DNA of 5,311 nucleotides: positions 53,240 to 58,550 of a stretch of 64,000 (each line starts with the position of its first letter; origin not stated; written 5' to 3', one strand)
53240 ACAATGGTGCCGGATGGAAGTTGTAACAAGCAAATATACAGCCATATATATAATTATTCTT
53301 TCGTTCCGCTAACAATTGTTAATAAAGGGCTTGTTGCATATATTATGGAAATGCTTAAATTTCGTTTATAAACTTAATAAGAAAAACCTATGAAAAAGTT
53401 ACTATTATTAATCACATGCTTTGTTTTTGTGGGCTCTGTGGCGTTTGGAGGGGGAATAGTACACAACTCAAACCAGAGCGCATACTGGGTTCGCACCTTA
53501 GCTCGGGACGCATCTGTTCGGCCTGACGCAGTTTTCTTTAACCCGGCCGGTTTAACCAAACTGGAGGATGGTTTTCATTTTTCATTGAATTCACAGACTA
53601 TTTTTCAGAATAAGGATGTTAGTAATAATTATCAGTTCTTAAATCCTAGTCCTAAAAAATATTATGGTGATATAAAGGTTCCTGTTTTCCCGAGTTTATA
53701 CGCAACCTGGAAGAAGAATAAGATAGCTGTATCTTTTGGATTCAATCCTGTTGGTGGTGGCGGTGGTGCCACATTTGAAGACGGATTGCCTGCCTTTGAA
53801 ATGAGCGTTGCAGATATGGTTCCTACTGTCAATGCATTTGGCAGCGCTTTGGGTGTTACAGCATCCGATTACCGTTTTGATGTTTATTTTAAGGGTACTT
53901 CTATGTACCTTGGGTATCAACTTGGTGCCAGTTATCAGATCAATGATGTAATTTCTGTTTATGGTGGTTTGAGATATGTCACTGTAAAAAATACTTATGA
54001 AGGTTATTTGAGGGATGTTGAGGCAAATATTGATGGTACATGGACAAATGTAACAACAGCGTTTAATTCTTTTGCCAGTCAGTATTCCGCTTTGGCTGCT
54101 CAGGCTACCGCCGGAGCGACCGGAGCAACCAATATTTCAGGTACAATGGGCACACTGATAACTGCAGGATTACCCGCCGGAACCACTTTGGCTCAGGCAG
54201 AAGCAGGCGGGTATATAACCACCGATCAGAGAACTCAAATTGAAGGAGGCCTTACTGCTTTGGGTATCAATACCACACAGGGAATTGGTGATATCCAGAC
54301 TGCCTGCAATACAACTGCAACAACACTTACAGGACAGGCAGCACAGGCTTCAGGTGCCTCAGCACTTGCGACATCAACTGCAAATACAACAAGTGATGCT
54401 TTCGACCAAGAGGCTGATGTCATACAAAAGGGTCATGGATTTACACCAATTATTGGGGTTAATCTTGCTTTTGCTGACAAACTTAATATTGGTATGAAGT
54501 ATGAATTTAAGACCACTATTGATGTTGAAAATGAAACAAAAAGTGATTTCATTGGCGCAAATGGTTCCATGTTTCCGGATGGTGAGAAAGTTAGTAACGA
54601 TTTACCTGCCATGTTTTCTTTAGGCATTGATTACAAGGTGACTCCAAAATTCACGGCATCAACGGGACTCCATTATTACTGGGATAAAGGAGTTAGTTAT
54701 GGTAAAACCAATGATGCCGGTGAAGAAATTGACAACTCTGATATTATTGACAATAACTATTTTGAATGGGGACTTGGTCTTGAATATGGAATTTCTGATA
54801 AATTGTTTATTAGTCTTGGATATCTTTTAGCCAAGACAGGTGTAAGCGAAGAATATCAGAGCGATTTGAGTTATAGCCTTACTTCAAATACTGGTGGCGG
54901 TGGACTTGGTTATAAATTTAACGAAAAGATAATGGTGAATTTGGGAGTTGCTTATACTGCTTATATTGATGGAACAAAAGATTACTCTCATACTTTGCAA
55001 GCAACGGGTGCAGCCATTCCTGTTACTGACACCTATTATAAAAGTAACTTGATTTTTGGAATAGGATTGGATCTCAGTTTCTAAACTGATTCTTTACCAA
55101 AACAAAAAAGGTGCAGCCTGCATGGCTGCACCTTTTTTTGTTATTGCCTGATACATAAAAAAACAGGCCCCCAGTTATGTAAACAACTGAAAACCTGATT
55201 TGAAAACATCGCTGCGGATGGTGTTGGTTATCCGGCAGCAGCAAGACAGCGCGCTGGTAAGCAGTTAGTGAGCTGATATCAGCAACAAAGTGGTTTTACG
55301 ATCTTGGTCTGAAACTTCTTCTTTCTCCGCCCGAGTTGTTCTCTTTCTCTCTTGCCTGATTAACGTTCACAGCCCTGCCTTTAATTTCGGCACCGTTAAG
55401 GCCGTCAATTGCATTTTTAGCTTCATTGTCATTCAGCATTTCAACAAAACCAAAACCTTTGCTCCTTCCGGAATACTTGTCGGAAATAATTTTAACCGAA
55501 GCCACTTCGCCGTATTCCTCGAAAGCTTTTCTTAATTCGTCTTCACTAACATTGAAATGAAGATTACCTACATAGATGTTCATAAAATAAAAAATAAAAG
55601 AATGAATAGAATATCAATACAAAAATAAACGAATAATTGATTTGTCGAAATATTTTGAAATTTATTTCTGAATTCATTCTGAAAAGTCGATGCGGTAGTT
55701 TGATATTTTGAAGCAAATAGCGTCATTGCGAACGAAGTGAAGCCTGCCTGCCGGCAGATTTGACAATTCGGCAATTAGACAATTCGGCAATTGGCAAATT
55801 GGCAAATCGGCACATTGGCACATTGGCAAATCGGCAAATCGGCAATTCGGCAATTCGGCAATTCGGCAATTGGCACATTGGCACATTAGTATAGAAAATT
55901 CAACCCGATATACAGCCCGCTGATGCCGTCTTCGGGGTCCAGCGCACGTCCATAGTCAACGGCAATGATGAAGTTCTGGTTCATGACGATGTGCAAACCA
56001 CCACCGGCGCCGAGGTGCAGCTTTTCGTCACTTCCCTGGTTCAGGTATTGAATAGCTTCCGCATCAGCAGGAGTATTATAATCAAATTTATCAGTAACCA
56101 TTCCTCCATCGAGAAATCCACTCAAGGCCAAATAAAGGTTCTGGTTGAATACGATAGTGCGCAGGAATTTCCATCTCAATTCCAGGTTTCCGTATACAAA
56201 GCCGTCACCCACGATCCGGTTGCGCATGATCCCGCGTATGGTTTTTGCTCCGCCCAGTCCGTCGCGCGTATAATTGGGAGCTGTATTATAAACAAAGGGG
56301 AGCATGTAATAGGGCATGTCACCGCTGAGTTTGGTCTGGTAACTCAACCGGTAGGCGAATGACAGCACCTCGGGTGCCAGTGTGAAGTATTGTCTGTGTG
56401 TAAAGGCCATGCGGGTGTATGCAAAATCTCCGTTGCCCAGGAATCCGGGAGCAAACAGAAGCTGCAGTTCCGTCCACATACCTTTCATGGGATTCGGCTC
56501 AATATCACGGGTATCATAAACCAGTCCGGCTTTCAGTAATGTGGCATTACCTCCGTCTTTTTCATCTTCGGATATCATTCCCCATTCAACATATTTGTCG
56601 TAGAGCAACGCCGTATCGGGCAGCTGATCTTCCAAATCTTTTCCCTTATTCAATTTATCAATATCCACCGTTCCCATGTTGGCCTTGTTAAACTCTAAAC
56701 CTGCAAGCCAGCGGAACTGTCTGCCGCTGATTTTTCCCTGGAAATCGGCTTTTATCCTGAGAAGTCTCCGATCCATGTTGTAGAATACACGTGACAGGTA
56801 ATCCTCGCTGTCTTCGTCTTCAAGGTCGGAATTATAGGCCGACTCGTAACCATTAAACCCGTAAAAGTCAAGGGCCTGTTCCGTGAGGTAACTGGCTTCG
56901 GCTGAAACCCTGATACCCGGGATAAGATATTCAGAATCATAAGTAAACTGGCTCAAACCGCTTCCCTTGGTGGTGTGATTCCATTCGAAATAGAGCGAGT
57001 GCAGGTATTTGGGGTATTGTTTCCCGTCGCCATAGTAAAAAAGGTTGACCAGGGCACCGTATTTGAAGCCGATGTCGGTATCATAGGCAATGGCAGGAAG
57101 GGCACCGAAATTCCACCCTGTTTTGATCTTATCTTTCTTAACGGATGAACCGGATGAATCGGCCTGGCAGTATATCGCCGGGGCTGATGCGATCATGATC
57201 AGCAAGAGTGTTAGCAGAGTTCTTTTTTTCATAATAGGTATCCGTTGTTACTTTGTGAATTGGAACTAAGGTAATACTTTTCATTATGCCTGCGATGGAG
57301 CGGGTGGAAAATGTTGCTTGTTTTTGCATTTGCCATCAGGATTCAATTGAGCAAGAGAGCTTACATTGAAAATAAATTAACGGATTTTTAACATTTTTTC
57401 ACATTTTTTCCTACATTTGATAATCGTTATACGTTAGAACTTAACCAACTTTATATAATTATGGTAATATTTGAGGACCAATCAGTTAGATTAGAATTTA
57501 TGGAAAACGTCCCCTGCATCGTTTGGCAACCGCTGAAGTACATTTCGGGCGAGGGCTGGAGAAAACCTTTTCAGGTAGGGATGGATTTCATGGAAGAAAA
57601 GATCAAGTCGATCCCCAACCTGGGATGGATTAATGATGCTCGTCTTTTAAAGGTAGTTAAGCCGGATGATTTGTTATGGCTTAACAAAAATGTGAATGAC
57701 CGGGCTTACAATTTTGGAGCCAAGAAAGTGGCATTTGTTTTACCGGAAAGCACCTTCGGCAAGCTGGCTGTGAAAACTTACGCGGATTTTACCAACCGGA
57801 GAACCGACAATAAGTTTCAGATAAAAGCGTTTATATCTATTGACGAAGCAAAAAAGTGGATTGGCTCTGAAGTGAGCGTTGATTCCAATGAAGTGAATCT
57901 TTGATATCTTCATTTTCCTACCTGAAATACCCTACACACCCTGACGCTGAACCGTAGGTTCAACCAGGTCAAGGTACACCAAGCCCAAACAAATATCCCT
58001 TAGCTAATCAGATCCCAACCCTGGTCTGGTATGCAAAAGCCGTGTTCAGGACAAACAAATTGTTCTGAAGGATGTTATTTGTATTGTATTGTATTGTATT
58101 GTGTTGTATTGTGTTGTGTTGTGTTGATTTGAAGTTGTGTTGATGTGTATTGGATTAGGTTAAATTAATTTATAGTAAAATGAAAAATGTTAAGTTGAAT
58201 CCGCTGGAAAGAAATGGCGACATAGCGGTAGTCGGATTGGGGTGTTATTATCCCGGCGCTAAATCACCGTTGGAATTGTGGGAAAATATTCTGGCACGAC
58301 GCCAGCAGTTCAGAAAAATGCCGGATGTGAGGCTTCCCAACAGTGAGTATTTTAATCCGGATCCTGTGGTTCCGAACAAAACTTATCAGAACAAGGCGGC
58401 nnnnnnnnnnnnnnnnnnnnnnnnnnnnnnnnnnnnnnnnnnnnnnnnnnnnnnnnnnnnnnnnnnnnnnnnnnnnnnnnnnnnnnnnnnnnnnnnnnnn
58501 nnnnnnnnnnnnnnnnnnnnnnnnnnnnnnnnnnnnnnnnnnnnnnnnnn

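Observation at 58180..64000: Unlisted megasynthase of more than 1,940 codons: PfaA-like KS-AT-ACP-ACP-KR-DH at the window edge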

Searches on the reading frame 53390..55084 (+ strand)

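Call 13: search_protein_families(library=pfam, proteins=[window:53390-55084:+], max_evalue=0.001)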
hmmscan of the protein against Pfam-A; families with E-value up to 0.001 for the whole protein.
window:53390-55084:+ (564 aa): 1 family
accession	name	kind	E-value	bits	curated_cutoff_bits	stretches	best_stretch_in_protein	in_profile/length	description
PF13505.12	OMP_b-brl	-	3.1e-08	34.4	28.7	1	397-537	36-168/175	Outer membrane protein beta-barrel domain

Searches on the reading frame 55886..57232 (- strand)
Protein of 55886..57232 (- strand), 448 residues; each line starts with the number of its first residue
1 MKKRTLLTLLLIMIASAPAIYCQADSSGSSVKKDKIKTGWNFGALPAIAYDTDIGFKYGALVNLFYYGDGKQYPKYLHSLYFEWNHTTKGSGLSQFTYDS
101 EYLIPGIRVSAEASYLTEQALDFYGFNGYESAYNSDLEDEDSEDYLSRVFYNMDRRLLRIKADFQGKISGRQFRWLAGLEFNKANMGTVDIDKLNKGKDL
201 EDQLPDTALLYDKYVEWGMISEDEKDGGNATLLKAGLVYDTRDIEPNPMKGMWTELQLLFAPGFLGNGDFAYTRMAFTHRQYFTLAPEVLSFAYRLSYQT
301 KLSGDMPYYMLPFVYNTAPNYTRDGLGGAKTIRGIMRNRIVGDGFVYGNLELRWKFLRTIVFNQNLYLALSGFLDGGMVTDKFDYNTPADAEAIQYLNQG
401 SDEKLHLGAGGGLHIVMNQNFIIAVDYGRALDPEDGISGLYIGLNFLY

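Call 13: search_protein_families(library=pfam, proteins=[window:55886-57232:-], max_evalue=0.001)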
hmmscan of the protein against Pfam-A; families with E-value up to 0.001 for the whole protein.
window:55886-57232:- (448 aa): 2 families
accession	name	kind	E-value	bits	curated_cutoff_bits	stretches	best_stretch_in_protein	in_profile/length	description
PF01103.29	Omp85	-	1.8e-13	51.1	24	1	208-436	103-311/325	Omp85 superfamily domain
PF19412.4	DUF5982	-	0.00033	20.9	23.9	1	37-70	20-53/64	Domain of unknown function (DUF5982)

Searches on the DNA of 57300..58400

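Call 77: search_rna_families(source=window, start=57300, end=58400, threshold=evalue, max_evalue=1)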
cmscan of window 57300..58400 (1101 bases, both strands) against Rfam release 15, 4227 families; matches with E-value up to 1: 0.
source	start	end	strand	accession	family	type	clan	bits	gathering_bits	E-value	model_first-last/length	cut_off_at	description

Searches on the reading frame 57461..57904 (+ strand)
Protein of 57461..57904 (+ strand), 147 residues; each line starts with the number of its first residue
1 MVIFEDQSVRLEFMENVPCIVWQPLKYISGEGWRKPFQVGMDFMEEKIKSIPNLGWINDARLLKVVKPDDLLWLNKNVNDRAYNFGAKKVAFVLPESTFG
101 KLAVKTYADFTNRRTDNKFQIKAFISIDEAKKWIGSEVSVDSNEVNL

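Call 13: search_protein_families(library=pfam, proteins=[window:57461-57904:+], max_evalue=0.001)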
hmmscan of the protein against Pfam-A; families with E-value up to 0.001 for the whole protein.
window:57461-57904:+ (147 aa): 0 families

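Call 31: find_homologous_proteins(query=window:57461-57904:+, max_evalue=0.001)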
Query window:57461-57904:+ (147 aa): 54 proteins with E <= 0.001 among 60 candidates.
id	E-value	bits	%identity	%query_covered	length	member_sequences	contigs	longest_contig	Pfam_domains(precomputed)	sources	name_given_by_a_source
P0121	1.2e-88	312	93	100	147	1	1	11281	-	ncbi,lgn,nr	ncbi:MAG: hypothetical protein JXA72_08185 [Bacteroidales bacterium]|nr:hypothetical protein [Bacter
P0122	1.5e-88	312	93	100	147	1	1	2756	-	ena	-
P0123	1.5e-87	309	92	100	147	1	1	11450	-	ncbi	ncbi:MAG: hypothetical protein R6X09_10520 [Bacteroidales bacterium]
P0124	2.9e-87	308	91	100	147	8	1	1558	-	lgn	-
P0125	6.3e-87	307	90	100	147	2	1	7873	-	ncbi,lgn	-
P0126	8.4e-87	306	90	100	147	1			-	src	-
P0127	1.2e-86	306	90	100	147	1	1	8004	-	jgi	jgi:hypothetical protein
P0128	2.3e-85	302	90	100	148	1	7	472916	-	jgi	jgi:hypothetical protein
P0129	1.6e-78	280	90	91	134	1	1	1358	-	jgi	jgi:hypothetical protein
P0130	1.7e-75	270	77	100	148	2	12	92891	-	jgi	jgi:hypothetical protein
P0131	1.1e-74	267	78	100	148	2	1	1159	-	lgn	-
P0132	9.4e-74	264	77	100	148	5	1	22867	-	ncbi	-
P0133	2.2e-73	263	78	100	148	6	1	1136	-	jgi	jgi:hypothetical protein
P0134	1.2e-72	261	73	100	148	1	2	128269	-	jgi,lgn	jgi:hypothetical protein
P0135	2.3e-72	260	75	99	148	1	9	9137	-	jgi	jgi:hypothetical protein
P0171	3.3e-45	171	56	90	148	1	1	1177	PF11964.14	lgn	-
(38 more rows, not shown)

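Call 32: search_protein_families(library=pfam, proteins=[window:57461-57904:+], max_evalue=10)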
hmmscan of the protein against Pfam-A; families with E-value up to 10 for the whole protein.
window:57461-57904:+ (147 aa): 1 family
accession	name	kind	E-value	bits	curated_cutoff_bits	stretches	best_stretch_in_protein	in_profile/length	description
PF22482.2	AsnC_trans_reg_3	-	0.2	12.2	24.4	1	42-71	62-91/95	PF0864 C-terminal dimeric alpha+beta barrel domain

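Call 40: predict_structure(alignment_id=A2)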
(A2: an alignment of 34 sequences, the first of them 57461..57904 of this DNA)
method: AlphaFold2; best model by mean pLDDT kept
length: 147 residues; sequences in the alignment: 34
mean_pLDDT: 85.8   pTM: 0.83
mean pLDDT of the five models: 85.8, 84.7, 84.3, 83.6, 83.5
residues with pLDDT >= 90: 67; 70-90: 69; 50-70: 3; < 50: 8
segments of 3 or more residues with pLDDT < 50: 140-147
pLDDT, mean of each block of 10 residues (from residue 1): 95 95 90 93 95 93 82 85 89 87 81 76 92 78 44
secondary structure, 60 per line:
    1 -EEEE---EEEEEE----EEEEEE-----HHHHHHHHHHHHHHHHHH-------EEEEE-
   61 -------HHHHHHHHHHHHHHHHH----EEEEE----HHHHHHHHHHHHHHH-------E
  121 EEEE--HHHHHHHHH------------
elements in order: E2-5 E9-14 E19-24 H30-47 E55-59 H68-84 E89-93 H98-112 E120-124 H127-135

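Call 44: fold_search(model_id=the predicted structure, library=pdb)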
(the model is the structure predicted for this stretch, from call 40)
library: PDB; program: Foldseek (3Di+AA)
matches with E <= 10: 721; with E <= 0.001: 0
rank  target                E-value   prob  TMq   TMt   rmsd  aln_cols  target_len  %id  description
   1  2q3l_A                2.8e-03  1.00  0.55  0.62   5.0       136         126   13  CRYSTAL STRUCTURE OF AN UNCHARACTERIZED PROTEIN FROM DUF3478 FAMILY WITH A SPOIIAA-LIKE FOLD (SHEW_3102) FROM SHEWANEL (released 2007-06-12)
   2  7e6g_F                2.8e-03  0.99  0.47  0.54   5.0       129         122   13  Crystal structure of diguanylate cyclase SiaD in complex with its activator SiaC from Pseudomonas aeruginosa (released 2021-09-22)
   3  9ias_A                6.0e-03  1.00  0.55  0.18   3.8       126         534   18  Sulfate transporter SLC26A11 in nanodiscs with nanobody Nb4 (released 2026-03-04)
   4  7e6g_E                1.1e-02  0.98  0.48  0.55   4.8       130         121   12  Crystal structure of diguanylate cyclase SiaD in complex with its activator SiaC from Pseudomonas aeruginosa (released 2021-09-22)
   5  7e6g_C                1.1e-02  0.97  0.47  0.53   5.0       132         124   13  Crystal structure of diguanylate cyclase SiaD in complex with its activator SiaC from Pseudomonas aeruginosa (released 2021-09-22)
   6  4xs5_C                1.6e-02  0.99  0.52  0.60   4.1       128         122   14  Crystal structure of Sulfate transporter/antisigma-factor antagonist STAS from Dyadobacter fermentans DSM 18053 (released 2015-02-11)
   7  4xs5_D                1.7e-02  0.99  0.50  0.59   4.6       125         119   12  Crystal structure of Sulfate transporter/antisigma-factor antagonist STAS from Dyadobacter fermentans DSM 18053 (released 2015-02-11)
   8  9iar_A                1.7e-02  0.99  0.50  0.16   5.1       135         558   21  Sulfate transporter SLC26A11 in nanodiscs with nanobody Nb11 (released 2026-03-04)
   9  4xs5_A                1.8e-02  0.98  0.48  0.57   4.9       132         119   17  Crystal structure of Sulfate transporter/antisigma-factor antagonist STAS from Dyadobacter fermentans DSM 18053 (released 2015-02-11)
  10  3f43                  1.9e-02  1.00  0.57  0.69   3.2       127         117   13  Crystal structure of a putative anti-sigma factor antagonist (tm1081) from thermotoga maritima at 1.59 A resolution (released 2008-11-25)
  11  6k4f                  2.2e-02  0.97  0.50  0.57   4.6       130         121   12  SiaC of Pseudomonas aeruginosa (released 2019-06-26)
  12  1thn_B                2.3e-02  0.97  0.47  0.59   5.9       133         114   11  Crystal Structures of the ADP and ATP bound forms of the Bacillus Anti-sigma factor SpoIIAB in complex with the Anti-a (released 2004-06-15)
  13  7v73                  2.5e-02  0.95  0.48  0.14   6.2       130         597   12  Thermostabilized human prestin in complex with chloride (released 2022-08-31)
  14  1tid_B                2.7e-02  1.00  0.58  0.69   3.2       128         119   11  Crystal Structures of the ADP and ATP bound forms of the Bacillus Anti-sigma factor SpoIIAB in complex with the Anti-a (released 2004-06-15)
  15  7v3x_G                2.8e-02  0.28  0.24  0.11   8.9       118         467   14  Crystal Structure of Cyanobacterial Circadian Clock Protein KaiC (released 2022-04-27)
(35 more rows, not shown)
